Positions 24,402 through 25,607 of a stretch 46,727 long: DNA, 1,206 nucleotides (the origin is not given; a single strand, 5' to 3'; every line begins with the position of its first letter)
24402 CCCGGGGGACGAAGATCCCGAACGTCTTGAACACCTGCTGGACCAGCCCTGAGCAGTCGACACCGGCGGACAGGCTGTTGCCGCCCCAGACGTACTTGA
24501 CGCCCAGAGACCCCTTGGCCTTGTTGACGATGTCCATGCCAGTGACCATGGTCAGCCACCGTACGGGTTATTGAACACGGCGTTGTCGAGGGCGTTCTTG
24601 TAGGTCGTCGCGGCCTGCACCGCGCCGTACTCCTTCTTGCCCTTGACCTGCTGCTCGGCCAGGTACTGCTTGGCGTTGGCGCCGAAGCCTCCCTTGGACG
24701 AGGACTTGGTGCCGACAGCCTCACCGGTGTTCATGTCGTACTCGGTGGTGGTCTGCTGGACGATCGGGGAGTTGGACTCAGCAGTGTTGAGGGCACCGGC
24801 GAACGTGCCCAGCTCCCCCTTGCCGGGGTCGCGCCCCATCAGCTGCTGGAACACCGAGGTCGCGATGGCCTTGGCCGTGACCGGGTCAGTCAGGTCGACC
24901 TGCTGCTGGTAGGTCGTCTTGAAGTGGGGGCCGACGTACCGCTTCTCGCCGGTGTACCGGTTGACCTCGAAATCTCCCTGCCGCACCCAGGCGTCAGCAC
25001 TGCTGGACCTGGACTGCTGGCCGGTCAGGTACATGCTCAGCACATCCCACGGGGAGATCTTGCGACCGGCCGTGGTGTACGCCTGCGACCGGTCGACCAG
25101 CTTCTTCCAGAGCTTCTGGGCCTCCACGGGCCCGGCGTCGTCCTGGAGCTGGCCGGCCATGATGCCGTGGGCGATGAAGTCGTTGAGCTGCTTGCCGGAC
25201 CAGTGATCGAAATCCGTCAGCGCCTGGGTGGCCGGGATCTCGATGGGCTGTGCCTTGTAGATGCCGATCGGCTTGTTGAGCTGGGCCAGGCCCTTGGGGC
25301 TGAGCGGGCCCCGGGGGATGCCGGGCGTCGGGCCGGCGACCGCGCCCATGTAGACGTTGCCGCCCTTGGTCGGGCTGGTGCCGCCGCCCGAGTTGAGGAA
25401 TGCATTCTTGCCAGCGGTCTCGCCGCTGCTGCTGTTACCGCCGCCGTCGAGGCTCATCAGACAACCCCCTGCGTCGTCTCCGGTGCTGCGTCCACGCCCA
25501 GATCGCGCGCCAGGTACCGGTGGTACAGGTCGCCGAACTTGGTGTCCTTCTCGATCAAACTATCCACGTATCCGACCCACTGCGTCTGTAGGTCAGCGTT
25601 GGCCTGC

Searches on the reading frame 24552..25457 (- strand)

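Call 32: search_protein_families(library=phrogs, proteins=[window:24552-25457:-], max_evalue=0.001)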
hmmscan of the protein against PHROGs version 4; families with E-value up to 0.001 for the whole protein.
window:24552-25457:- (301 aa): 1 family
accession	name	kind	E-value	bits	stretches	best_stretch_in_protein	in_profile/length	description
phrog_13037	-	unknown function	8.8e-21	75.5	1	183-290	165-270/276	-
